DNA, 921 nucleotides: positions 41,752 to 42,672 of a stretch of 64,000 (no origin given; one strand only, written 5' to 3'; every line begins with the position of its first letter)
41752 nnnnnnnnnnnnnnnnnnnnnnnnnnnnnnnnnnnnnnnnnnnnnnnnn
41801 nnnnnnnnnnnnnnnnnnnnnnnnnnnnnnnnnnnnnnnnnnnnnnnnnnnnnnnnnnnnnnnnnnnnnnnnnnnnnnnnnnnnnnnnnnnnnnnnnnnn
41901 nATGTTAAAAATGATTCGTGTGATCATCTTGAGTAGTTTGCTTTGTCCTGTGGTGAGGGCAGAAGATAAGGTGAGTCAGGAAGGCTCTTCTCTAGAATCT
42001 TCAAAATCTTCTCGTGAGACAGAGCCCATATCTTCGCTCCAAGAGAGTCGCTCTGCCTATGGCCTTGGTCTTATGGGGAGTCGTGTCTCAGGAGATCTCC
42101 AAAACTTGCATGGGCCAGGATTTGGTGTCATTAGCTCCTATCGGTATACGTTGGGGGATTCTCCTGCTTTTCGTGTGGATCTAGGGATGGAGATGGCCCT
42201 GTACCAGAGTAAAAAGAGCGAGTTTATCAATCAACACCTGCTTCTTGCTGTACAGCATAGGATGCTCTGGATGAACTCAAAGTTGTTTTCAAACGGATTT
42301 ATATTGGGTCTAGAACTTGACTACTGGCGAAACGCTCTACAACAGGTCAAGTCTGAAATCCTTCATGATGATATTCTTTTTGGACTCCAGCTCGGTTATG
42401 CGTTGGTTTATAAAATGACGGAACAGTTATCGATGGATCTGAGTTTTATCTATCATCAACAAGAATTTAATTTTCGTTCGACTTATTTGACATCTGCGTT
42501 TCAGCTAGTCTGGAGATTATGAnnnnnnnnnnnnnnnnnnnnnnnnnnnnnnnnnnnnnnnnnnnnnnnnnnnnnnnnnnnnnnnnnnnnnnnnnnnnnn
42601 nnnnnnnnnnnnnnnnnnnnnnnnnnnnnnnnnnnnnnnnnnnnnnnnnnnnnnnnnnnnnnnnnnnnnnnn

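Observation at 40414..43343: An overlapping four-gene operon alternates small barrel-like proteins with envelope-enzyme-like proteins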

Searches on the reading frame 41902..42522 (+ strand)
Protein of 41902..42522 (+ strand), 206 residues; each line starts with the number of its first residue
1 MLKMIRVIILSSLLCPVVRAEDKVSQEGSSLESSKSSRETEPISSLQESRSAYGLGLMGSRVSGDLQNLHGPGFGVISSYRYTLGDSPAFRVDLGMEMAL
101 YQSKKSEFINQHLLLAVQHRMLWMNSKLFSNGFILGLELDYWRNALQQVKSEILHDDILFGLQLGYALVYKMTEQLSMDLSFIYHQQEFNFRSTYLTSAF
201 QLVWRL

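Call 3: search_protein_families(library=pfam, proteins=[window:41902-42522:+], max_evalue=1)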
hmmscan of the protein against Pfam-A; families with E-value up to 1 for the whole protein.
window:41902-42522:+ (206 aa): 0 families

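Call 4: search_protein_families(library=ncbifam, proteins=[window:41902-42522:+], max_evalue=1)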
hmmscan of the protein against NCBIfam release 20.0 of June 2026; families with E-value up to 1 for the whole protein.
window:41902-42522:+ (206 aa): 0 families

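Call 24: search_solved_structures(query=A3, max_evalue=10)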
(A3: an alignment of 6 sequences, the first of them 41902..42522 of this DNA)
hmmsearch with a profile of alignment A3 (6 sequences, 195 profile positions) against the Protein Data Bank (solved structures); distinct sequences matched with E-value up to 10: 0.

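Call 31: find_homologous_proteins(query=window:41902-42522:+, max_evalue=0.001)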
Query window:41902-42522:+ (206 aa): 1 proteins with E <= 0.001 among 56 candidates.
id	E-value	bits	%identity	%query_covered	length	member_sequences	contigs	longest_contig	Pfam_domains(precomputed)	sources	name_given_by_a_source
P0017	1.4e-128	444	100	100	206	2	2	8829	-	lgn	-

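Call 34: search_protein_families(library=pfam, alignment_id=A3, max_evalue=10)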
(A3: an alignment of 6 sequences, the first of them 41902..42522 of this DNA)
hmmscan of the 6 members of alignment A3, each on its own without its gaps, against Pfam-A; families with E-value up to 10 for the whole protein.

A. member 1, window:41902-42522:+ (206 aa): 0 families

B. families by the number of members that match (of 6 scanned): 1 family
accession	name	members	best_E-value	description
PF13505.12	OMP_b-brl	1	0.0045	Outer membrane protein beta-barrel domain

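Call 44: search_protein_representatives(protein=window:41902-42522:+)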
Query: 206 residues. Proteins with E-value up to 0.001 (for the whole library): 15; up to 1e-10: 9; up to 1e-30: 1. The best 15 are listed.
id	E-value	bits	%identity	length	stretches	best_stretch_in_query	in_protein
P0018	2.8e-52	193.6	51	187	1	34-205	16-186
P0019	9.5e-25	103.8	36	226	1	32-206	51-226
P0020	2.3e-20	89.5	33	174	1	54-206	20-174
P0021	1.4e-13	67.4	31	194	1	60-206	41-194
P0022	2.4e-13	66.6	49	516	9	58-87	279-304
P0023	3.0e-13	66.3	26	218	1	8-205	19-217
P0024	1.3e-12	64.2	28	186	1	47-205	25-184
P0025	1.1e-11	61.2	28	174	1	50-206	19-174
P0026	9.5e-11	58.1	28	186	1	37-197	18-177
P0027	3.8e-10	56.2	26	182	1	52-204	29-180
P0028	6.5e-10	55.4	28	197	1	60-204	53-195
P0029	8.7e-10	55.0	26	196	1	45-204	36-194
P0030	4.0e-07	46.3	26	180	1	53-205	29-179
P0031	6.2e-04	35.9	24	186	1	74-206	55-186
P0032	7.8e-04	35.6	28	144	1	63-206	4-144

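Call 55: predict_structure(alignment_id=A5)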
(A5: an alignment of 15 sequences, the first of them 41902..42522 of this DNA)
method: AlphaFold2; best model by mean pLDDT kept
length: 206 residues; sequences in the alignment: 15
mean_pLDDT: 87.3   pTM: 0.73
mean pLDDT of the five models: 87.3, 87.3, 87.2, 87.1, 85.9
residues with pLDDT >= 90: 134; 70-90: 38; 50-70: 26; < 50: 8
segments of 3 or more residues with pLDDT < 50: 26-30
pLDDT, mean of each block of 10 residues (from residue 1): 82 62 51 56 71 98 91 97 91 97 92 97 96 98 88 90 98 97 94 95 96
secondary structure, 60 per line:
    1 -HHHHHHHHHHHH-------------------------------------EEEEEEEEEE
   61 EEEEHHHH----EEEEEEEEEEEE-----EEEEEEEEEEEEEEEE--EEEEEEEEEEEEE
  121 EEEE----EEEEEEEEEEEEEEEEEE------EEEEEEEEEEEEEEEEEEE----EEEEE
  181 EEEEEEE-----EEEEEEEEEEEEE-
elements in order: H2-13 E51-64 H65-68 E73-84 E90-105 E108-124 E129-146 E153-171 E176-187 E193-205

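Call 57: fold_search(model_id=the predicted structure, library=pdb)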
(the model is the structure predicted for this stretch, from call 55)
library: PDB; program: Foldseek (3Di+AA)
matches with E <= 10: 1029; with E <= 0.001: 35
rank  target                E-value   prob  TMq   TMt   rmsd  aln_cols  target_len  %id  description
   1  1qj9                  3.1e-07  1.00  0.54  0.71   4.1       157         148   14  CRYSTAL STRUCTURE OF THE OUTER MEMBRANE PROTEIN OMPX FROM ESCHERICHIA COLI (released 1999-10-06)
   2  3qra                  5.2e-07  1.00  0.57  0.74   3.8       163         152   15  The crystal structure of Ail, the attachment invasion locus protein of Yersinia pestis (released 2011-11-23)
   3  9fzd_A                1.2e-06  1.00  0.50  0.56   4.9       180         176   11  Structure of OmpA-long in complex with nanobody Nb39 (released 2024-07-17)
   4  9fzc_A                1.3e-06  1.00  0.47  0.55   5.4       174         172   11  Structure of OmpA-short in complex with nanobody Nb01 (released 2024-07-17)
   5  3qrc_A                2.6e-06  1.00  0.55  0.71   4.1       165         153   16  The crystal structure of Ail, the attachment invasion locus protein of Yersinia pestis, in complex with the heparin an (released 2011-11-23)
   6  3qrc_B                3.0e-06  1.00  0.55  0.70   4.1       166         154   16  The crystal structure of Ail, the attachment invasion locus protein of Yersinia pestis, in complex with the heparin an (released 2011-11-23)
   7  9a2m_MODEL_1_A        3.1e-06  1.00  0.54  0.35   9.8       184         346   11  Model of E. coli OmpA by in-cell photo-crosslinking MS and deep learning (released 2023-02-24)
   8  2n2l_MODEL_1_A        4.1e-06  1.00  0.51  0.64   5.2       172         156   16  NMR structure of yersinia pestis ail (attachment invasion locus) in decylphosphocholine micelles calculated wi (released 2015-07-22)
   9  1bxw                  4.7e-06  1.00  0.54  0.64   4.9       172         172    9  OUTER MEMBRANE PROTEIN A (OMPA) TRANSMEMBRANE DOMAIN (released 1998-10-14)
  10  1p4t                  6.8e-06  1.00  0.57  0.73   3.5       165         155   12  Crystal structure of Neisserial surface protein A (NspA) (released 2003-07-22)
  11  2mnh_MODEL_1_A        9.8e-06  1.00  0.46  0.61   4.9       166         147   17  Refined structure of outer membrane protein x in nanodisc by measuring residual dipolar couplings (released 2015-03-18)
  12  2m06_MODEL_1_A        2.7e-05  1.00  0.52  0.69   5.3       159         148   14  NMR structure of OmpX in phopspholipid nanodiscs (released 2012-12-12)
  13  1k24                  8.1e-05  1.00  0.45  0.39   9.8       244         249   10  Crystal Structure of the OpcA Outer Membrane Adhesin/Invasin from Neisseria meningitidis (released 2002-03-27)
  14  8qxp                  1.2e-04  1.00  0.57  0.65   5.0       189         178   10  Crystal structure of the outer membrane porin OmpW from Klebsiella pneumoniae (released 2024-01-24)
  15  9a34_MODEL_1_A        1.4e-04  1.00  0.41  0.30  13.5       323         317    6  Model of E. coli OmpT by in-cell photo-crosslinking MS and deep learning (released 2023-02-24)
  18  2erv_A                1.5e-04  1.00  0.49  0.65   5.6       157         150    8  Crystal structure of the outer membrane enzyme PagL (released 2006-04-11)
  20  2erv_B                2.0e-04  1.00  0.48  0.64   5.8       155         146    8  Crystal structure of the outer membrane enzyme PagL (released 2006-04-11)
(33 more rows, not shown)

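Call 82: search_protein_families(library=padloc, proteins=[window:41902-42522:+], max_evalue=0.1)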
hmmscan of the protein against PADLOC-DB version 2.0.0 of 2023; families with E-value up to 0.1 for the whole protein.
window:41902-42522:+ (206 aa): 0 families

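Call 83: search_protein_families(library=phrogs, proteins=[window:41902-42522:+], max_evalue=0.1)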
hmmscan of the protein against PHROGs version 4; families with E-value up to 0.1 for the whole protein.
window:41902-42522:+ (206 aa): 0 families
